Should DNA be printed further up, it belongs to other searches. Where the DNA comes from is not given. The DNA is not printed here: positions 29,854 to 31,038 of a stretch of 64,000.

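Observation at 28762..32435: Candidate lipid-linked sugar-donor module: UbiA-family prenyl-phosphate transferase plus PHP phosphoesterase (fused to a methyltransferase) plus Tmk-like kinase plus NTase-fold protein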

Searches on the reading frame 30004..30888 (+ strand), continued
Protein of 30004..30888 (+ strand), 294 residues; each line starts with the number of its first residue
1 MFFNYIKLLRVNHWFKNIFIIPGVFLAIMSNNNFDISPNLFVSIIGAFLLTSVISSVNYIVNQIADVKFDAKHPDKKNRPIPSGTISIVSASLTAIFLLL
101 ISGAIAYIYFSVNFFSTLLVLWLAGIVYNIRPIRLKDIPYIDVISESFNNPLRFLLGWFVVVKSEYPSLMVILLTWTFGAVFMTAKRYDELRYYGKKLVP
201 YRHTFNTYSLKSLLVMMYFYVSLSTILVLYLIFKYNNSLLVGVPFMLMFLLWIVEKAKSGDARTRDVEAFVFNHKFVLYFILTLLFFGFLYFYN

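Call 18: find_encoding_contigs(protein=P0031, flank=8000, max_places=2)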
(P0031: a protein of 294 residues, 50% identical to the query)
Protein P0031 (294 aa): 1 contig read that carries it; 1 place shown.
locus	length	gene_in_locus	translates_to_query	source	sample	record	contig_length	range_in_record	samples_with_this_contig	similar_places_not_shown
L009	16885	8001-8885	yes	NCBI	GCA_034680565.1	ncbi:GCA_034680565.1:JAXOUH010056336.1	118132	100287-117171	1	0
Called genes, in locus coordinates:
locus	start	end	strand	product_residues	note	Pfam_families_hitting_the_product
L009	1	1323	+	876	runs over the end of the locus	PF00754:F5_F8_type_C, PF22633:F5_F8_type_C_2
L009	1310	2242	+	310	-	PF00535:Glycos_transf_2, PF10111:Glyco_tranf_2_2 (faint), PF13506:Glyco_transf_21 (faint), PF13641:Glyco_tranf_2_3, PF13632:Glyco_trans_2_3 (weak)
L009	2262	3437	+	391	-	PF01408:GFO_IDH_MocA, PF02894:GFO_IDH_MocA_C, PF22725:GFO_IDH_MocA_C3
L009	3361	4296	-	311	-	PF03706:LPG_synthase_TM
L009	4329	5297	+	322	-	PF00535:Glycos_transf_2, PF10111:Glyco_tranf_2_2, PF13506:Glyco_transf_21 (weak), PF13641:Glyco_tranf_2_3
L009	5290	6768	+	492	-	-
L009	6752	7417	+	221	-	PF14907:NTP_transf_5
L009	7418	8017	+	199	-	PF02223:Thymidylate_kin (faint)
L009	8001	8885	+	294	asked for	PF01040:UbiA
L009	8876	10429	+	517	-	PF02811:PHP, PF02353:CMAS (weak), PF08003:Methyltransf_9 (weak), PF13489:Methyltransf_23, PF08241:Methyltransf_11, PF08242:Methyltransf_12, PF13649:Methyltransf_25, PF13847:Methyltransf_31, +1 more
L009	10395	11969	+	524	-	-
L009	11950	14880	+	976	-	PF11847:GT-C_AftD (faint)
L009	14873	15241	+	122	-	-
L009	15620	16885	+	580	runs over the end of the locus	PF02543:Carbam_trans_N, PF16861:Carbam_trans_C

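Call 19: find_encoding_contigs(protein=P0038, flank=8000, max_places=2)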
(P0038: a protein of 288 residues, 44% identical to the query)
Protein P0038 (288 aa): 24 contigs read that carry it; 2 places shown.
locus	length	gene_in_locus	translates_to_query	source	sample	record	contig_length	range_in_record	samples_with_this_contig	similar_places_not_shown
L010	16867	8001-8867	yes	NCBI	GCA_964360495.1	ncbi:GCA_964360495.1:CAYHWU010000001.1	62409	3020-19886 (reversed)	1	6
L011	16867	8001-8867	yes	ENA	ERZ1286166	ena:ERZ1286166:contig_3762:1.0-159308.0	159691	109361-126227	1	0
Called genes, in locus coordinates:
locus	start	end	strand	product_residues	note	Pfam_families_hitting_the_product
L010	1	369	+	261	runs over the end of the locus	PF00535:Glycos_transf_2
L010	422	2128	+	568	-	-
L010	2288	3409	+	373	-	PF13439:Glyco_transf_4 (faint), PF20706:GT4-conflict, PF00534:Glycos_transf_1, PF13692:Glyco_trans_1_4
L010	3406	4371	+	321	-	PF00535:Glycos_transf_2, PF10111:Glyco_tranf_2_2 (faint), PF13641:Glyco_tranf_2_3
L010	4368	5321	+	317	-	PF00535:Glycos_transf_2, PF13641:Glyco_tranf_2_3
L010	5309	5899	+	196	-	PF02223:Thymidylate_kin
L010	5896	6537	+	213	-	PF14907:NTP_transf_5 (weak)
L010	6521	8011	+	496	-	-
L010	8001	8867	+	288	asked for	PF01040:UbiA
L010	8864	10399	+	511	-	PF02811:PHP (weak), PF13263:PHP_C, PF07021:MetW (faint), PF13489:Methyltransf_23, PF13847:Methyltransf_31 (weak), PF08241:Methyltransf_11, PF08242:Methyltransf_12, PF13649:Methyltransf_25 (weak)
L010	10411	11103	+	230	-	PF01209:Ubie_methyltran (weak), PF13489:Methyltransf_23, PF05175:MTS (weak), PF02353:CMAS, PF13847:Methyltransf_31, PF08241:Methyltransf_11, PF08242:Methyltransf_12, PF13649:Methyltransf_25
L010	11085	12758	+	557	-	-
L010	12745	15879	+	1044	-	-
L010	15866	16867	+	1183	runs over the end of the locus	-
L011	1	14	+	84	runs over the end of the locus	PF00535:Glycos_transf_2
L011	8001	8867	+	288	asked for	PF01040:UbiA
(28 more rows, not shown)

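Call 21: find_encoding_contigs(protein=P0060, flank=8000, max_places=1)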
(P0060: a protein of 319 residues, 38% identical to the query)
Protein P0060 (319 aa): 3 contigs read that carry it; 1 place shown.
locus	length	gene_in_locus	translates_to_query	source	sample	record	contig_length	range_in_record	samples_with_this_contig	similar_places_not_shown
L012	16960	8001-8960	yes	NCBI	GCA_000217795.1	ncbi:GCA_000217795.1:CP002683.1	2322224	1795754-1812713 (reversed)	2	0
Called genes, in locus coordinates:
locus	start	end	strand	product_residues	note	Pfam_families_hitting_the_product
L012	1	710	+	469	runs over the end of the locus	PF13439:Glyco_transf_4, PF13524:Glyco_trans_1_2 (faint), PF20706:GT4-conflict, PF00534:Glycos_transf_1, PF13692:Glyco_trans_1_4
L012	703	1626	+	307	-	PF00685:Sulfotransfer_1, PF13469:Sulfotransfer_3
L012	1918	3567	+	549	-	PF02366:PMT, PF13231:PMT_2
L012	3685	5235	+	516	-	PF09820:AAA-ATPase_like, PF08011:PDDEXK_9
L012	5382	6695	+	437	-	PF14885:GHL15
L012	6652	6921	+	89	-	-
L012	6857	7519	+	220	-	PF08843:AbiEii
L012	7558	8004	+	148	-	-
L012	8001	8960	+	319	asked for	PF01040:UbiA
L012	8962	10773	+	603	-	PF13522:GATase_6, PF13537:GATase_7, PF00733:Asn_synthase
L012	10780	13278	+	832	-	PF19501:PcRGLX_1st, PF21345:PcRGLX_2nd (faint)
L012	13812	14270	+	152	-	-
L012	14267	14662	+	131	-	PF07963:N_methyl (weak)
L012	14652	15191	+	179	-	PF07963:N_methyl (weak), PF27121:PpdB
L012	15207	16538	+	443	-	-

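Call 22: find_encoding_contigs(protein=P0068, flank=8000, max_places=1)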
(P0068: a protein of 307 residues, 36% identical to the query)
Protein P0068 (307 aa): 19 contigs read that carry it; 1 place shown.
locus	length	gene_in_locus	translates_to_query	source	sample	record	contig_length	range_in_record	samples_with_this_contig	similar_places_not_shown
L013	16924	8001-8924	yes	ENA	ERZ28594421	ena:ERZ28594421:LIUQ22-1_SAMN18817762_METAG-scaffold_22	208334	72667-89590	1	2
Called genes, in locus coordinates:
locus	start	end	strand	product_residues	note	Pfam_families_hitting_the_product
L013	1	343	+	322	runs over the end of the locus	PF00535:Glycos_transf_2, PF10111:Glyco_tranf_2_2, PF13641:Glyco_tranf_2_3, PF13632:Glyco_trans_2_3 (weak)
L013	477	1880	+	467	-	PF13727:CoA_binding_3, PF02397:Bac_transf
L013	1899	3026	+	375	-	PF03816:LytR_cpsA_psr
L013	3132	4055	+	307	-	PF00535:Glycos_transf_2, PF13641:Glyco_tranf_2_3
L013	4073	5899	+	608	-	PF13522:GATase_6, PF13537:GATase_7, PF01380:SIS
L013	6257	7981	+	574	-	PF19510:DUF6044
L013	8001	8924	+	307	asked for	PF01040:UbiA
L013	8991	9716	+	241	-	PF00702:Hydrolase, PF13242:Hydrolase_like (weak)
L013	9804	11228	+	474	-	PF00089:Trypsin, PF13365:Trypsin_2, PF13180:PDZ_2, PF17820:PDZ_6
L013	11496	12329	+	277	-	PF01510:Amidase_2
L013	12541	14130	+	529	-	PF00493:MCM (weak), PF01078:Mg_chelatase (faint), PF05496:RuvB_N (faint), PF00004:AAA, PF07724:AAA_2, PF07728:AAA_5 (weak), PF10431:ClpB_D2-small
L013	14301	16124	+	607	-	PF00082:Peptidase_S8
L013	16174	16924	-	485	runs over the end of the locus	PF03323:GerA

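Call 34: find_related_loci(query=A1, collection=genome_contigs, flank=10000)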
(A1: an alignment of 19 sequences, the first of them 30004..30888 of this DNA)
Query A1 (294 aa) in genome_contigs; peptide patterns used: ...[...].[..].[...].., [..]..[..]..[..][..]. (x = any residue, [..] = any of these).
600 stretches matched a pattern (row limit reached: there are more); 569 encode a relative of the query (tblastn E <= 1e-3); the best 80 are kept; 80 distinct loci.
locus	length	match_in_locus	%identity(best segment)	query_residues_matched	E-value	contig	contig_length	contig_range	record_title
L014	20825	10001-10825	44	4-285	8e-70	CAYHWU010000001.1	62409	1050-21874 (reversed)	MAG TPA_asm: uncultured Gammaproteobacteria bacterium isolate ERP119705_co16_325 genome assembly, contig: NODE_246_lengt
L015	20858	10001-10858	39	5-294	2e-61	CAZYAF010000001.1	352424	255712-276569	MAG TPA_asm: uncultured Acidobacteriota bacterium isolate SRP068000_co3_527 genome assembly, contig: NODE_3_length_35242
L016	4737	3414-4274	36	4-290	9e-59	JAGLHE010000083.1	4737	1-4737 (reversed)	MAG: Candidatus Omnitrophota bacterium isolate RS_10_7 ROV157_10.bin.7.fa_83, whole genome shotgun sequence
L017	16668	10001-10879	37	2-294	8e-58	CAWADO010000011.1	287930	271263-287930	MAG: uncultured delta proteobacterium isolate MFD03804.bin.1.12 genome assembly, contig: contig_72730, whole genome shot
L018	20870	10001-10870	36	5-294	2e-57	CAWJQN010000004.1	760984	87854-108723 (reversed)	MAG: uncultured delta proteobacterium isolate MFD03804.bin.1.67 genome assembly, contig: contig_24706, whole genome shot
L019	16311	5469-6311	37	5-285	6e-57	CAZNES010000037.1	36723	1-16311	MAG TPA_asm: uncultured Syntrophobacteraceae bacterium isolate SRP119689_co1_315 genome assembly, contig: NODE_1373_leng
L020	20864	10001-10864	35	5-292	3e-55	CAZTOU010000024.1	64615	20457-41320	MAG TPA_asm: uncultured Spirochaetales bacterium isolate binchicken_co142_37 genome assembly, contig: NODE_1155_length_6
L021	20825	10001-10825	37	5-279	7e-55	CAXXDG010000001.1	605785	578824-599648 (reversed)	MAG: Desulfobulbaceae bacterium isolate 52a12dbd-381b-4cd8-bae8-7ed2e1e98fd8 genome assembly, contig: contig_1, whole ge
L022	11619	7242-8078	38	5-283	6e-57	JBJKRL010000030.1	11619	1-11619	MAG: Desulfocapsaceae bacterium isolate Bin_58 S1Ck127_3501651_flag_0_multi_11.9904_len_11619, whole genome shotgun sequ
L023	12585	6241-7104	37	5-292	7e-55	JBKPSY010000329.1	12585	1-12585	MAG: Acidobacteriota bacterium isolate GS_EKS_MAG_00010 GS_EKS_000003452133, whole genome shotgun sequence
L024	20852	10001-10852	35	2-285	2e-54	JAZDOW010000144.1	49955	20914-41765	MAG: Pseudomonadota bacterium isolate MEGAHIT-group-0.800 k141_18413709, whole genome shotgun sequence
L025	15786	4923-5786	37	5-292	4e-54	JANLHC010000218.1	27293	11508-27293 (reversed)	MAG: Candidatus Scalindua sp. isolate P6-7 k99_145874, whole genome shotgun sequence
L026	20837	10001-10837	38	5-283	3e-54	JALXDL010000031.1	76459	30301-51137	MAG: Desulfobulbaceae bacterium isolate T2_metabat2_scaf2bin.285 T2_NODE_153_length_76459_cov_2.761293, whole genome sho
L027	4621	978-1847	36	5-294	3e-54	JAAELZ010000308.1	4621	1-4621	MAG: Proteobacteria bacterium isolate Bpl_19 BplG_CONTIG1880249, whole genome shotgun sequence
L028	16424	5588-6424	38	5-283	7e-54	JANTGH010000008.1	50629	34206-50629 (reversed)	MAG: Desulfobulbaceae bacterium isolate bin10054 c_000000000283, whole genome shotgun sequence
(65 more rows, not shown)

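Call 40: find_related_loci(query=A1, collection=metagenome_contigs, flank=10000)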
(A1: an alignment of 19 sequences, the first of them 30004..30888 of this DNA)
Query A1 (294 aa) in metagenome_contigs; peptide patterns used: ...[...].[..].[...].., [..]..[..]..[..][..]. (x = any residue, [..] = any of these).
600 stretches matched a pattern (row limit reached: there are more); 570 encode a relative of the query (tblastn E <= 1e-3); the best 80 are kept; 80 distinct loci.
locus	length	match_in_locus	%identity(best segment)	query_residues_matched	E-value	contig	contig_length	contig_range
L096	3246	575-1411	68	1-279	5e-129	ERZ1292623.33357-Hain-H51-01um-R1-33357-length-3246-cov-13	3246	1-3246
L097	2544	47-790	59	43-290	1e-100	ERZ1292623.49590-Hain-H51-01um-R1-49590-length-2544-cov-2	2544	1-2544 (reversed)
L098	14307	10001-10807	53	8-278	2e-88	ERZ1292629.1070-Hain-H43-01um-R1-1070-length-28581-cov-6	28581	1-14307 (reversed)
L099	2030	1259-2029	54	5-261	2e-91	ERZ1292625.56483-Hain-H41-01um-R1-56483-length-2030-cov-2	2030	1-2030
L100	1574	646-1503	44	8-294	2e-75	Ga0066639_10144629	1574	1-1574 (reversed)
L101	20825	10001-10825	44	4-285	4e-70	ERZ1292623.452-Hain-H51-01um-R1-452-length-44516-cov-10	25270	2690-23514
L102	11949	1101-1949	41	5-286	1e-61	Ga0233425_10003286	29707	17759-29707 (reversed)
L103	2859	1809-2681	40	4-294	2e-59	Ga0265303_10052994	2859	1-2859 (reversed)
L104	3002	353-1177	38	5-279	5e-59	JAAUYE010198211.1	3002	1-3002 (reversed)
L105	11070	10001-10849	37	1-283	7e-59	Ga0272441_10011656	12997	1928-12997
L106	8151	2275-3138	39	5-292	6e-58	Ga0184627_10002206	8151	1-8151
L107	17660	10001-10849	38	5-287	8e-58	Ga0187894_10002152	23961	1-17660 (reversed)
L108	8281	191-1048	41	4-291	1e-57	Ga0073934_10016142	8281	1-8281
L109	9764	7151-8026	36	1-292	3e-57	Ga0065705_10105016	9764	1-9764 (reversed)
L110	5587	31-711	45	61-286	9e-57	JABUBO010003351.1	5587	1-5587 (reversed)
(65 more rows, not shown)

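Call 50: search_protein_families(library=pfam, alignment_id=A3, max_evalue=0.0001)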
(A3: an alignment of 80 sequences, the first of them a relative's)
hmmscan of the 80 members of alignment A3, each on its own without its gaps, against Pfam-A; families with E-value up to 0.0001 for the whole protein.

A. member 1, L012:8962-10773:+ (603 aa): 3 families
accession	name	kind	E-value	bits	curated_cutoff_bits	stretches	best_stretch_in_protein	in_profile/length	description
PF00733.27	Asn_synthase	-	2.3e-20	74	21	1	226-492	2-272/354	Asparagine synthase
PF13537.11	GATase_7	-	3.3e-17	63.1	25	1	78-149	50-122/123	Glutamine amidotransferase domain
PF13522.11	GATase_6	-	2e-08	34.8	27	1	80-144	67-130/130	Glutamine amidotransferase domain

B. families by the number of members that match (of 80 scanned): 64 families (the first 25 are shown)
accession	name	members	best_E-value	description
PF12710.13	HAD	19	2.8e-40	haloacid dehalogenase-like hydrolase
PF13231.12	PMT_2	11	4.7e-18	Dolichyl-phosphate-mannose-protein mannosyltransferase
PF00702.32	Hydrolase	10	1.2e-17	haloacid dehalogenase-like hydrolase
PF04138.20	GtrA_DPMS_TM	6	2.7e-22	GtrA/DPMS, transmembrane domain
PF02366.24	PMT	5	1.7e-07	Dolichyl-phosphate-mannose-protein mannosyltransferase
PF00535.33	Glycos_transf_2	3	1e-23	Glycosyl transferase family 2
PF00733.27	Asn_synthase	3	2.3e-20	Asparagine synthase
PF13537.11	GATase_7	3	3.1e-17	Glutamine amidotransferase domain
PF13522.11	GATase_6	3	1.5e-12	Glutamine amidotransferase domain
PF04932.20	Wzy_C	2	9.2e-23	O-Antigen ligase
PF04909.20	Amidohydro_2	2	3.4e-22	Amidohydrolase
PF04055.27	Radical_SAM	2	4.7e-21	Radical SAM superfamily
PF04734.18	Ceramidase_alk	2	5.3e-14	Neutral/alkaline non-lysosomal ceramidase, N-terminal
PF13641.12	Glyco_tranf_2_3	2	2.9e-12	Glycosyltransferase like family 2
PF10111.15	Glyco_tranf_2_2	2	6.3e-11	Glycosyltransferase like family 2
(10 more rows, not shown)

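Call 79: list_cluster_members(proteins=[P0001, P0121, P0004, P0009, P0038, P0130])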
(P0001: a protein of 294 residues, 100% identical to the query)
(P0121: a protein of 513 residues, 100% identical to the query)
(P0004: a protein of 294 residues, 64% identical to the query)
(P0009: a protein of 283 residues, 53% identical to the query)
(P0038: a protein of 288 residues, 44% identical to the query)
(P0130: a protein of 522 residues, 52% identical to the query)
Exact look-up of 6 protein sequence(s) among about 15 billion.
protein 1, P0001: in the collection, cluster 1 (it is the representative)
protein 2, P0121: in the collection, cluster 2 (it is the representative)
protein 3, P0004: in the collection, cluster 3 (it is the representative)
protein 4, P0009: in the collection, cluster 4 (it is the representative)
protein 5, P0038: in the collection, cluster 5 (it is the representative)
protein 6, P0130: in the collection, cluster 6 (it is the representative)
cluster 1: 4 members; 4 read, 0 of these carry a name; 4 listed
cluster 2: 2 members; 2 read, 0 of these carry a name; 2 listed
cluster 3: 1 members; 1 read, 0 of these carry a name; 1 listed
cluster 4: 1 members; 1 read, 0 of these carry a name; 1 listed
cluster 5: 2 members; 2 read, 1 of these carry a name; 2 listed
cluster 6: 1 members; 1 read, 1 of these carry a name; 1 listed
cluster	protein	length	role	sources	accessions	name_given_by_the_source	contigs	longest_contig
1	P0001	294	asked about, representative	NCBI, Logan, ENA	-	-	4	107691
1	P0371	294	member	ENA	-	-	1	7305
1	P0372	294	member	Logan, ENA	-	-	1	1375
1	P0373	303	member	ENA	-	-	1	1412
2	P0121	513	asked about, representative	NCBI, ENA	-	-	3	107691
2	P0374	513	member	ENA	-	-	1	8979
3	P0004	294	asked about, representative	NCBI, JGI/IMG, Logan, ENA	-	-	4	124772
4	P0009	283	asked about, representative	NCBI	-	-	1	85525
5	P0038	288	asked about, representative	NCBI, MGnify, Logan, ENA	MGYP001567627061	CR=1 FL=1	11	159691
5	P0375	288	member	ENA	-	-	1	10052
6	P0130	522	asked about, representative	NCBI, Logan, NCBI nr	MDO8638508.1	MAG: methyltransferase domain-containing protein [Candidatus Daviesbacteria bacterium] | methyltransferase domain-containing protein [Candidatus Daviesbacteria bacterium]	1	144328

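Call 102: search_dna_similar(query=window:30004-30888:+, collection=phages, mode=protein, max_evalue=0.001, max_rows=10)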
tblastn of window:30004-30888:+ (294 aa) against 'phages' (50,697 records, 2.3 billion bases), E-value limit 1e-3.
Records with a match: 1; places in all: 1; records where one place covers at least 80% of the query: 0.
Best place of each record, by identity: <60% 1.
By first word of the organism name: Bacteriophage 1.
By host as written in the record: - 1.
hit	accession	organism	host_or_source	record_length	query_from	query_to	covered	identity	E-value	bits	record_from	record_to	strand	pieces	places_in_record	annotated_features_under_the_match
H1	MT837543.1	Bacteriophage sp.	human fecal samples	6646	1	211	72%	32.9%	6e-14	77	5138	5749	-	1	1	record has no annotation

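Call 103: search_dna_similar(query=window:30004-30888:+, collection=plasmids, mode=protein, max_evalue=0.00001, max_rows=15)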
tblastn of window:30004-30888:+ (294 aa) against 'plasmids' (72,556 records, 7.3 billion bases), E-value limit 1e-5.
Records with a match: 55; places in all: 55; records where one place covers at least 80% of the query: 27.
Best place of each record, by identity: <60% 55.
By first word of the organism name: Rhizobium 22; Mesorhizobium 3; Cereibacter 3; Natronococcus 2; Lactococcus 2; Rhodovulum 2; Ruegeria 2; Subdoligranulum 1; Sphingobium 1; Paracoccus 1; and 16 more.
By predicted mobility (MOB-suite, as given by PLSDB): non-mobilizable 34; conjugative 15; mobilizable 6.
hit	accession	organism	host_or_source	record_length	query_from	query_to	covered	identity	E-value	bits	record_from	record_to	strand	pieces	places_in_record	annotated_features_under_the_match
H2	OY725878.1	Subdoligranulum variabile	-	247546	2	268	91%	37.6%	2e-45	171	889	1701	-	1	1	record has no annotation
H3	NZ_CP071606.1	Rhizobium binae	lentil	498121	4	270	91%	34.1%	2e-31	130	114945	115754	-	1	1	UbiA prenyltransferase family protein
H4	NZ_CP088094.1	Rhizobium laguerreae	cell culture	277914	4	270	91%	33.2%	9e-32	131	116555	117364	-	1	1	UbiA family prenyltransferase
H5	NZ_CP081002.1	Sphingobium sp. V4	cell culture,soil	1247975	4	270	91%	32.9%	6e-30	126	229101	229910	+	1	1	record has no annotation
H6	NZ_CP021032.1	Rhizobium sp. NXC14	Phaseolus vulgaris,cell culture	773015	4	270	91%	32.9%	5e-32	132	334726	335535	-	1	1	UbiA prenyltransferase family protein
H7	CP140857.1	Rhizobium ruizarguesonis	Trifolium pratense,whole organism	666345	4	270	91%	32.9%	7e-32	132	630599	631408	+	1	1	UbiA prenyltransferase family protein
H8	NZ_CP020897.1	Rhizobium phaseoli Brasil 5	Phaseolus vulgaris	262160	4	270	91%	32.9%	3e-31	130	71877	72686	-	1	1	UbiA prenyltransferase family protein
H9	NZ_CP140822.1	Rhizobium johnstonii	Trifolium pratense,whole organism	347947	4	270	91%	32.8%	9e-32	131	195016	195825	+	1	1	UbiA prenyltransferase family protein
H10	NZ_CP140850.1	Rhizobium johnstonii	Trifolium pratense,whole organism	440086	4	270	91%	32.8%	9e-32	131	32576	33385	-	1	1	UbiA prenyltransferase family protein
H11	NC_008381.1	Rhizobium johnstonii 3841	-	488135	4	270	91%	32.8%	9e-32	131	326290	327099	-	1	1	UbiA prenyltransferase family protein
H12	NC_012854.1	Rhizobium leguminosarum bv. trifolii WSM1325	-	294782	4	270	91%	32.8%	1e-31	130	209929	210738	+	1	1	UbiA family prenyltransferase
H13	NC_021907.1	Rhizobium etli bv. mimosae str. Mim1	Mimosa affinis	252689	2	270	91%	32.5%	6e-33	134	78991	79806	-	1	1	UbiA prenyltransferase family protein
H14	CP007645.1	Rhizobium etli bv. phaseoli str. IE4803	Phaseolus vulgaris,whole organism,nodule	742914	4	270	91%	32.4%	3e-32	133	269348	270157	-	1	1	UbiA prenyltransferase family protein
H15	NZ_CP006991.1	Rhizobium etli bv. mimosae str. IE4771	Phaseolus vulgaris,whole organism,nodule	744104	4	270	91%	32.4%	3e-32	133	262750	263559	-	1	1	UbiA prenyltransferase family protein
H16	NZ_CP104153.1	Rhizobium sophoriradicis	Phaseolus vulgaris,cell culture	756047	4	270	91%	32.4%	3e-32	133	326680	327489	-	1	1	UbiA prenyltransferase family protein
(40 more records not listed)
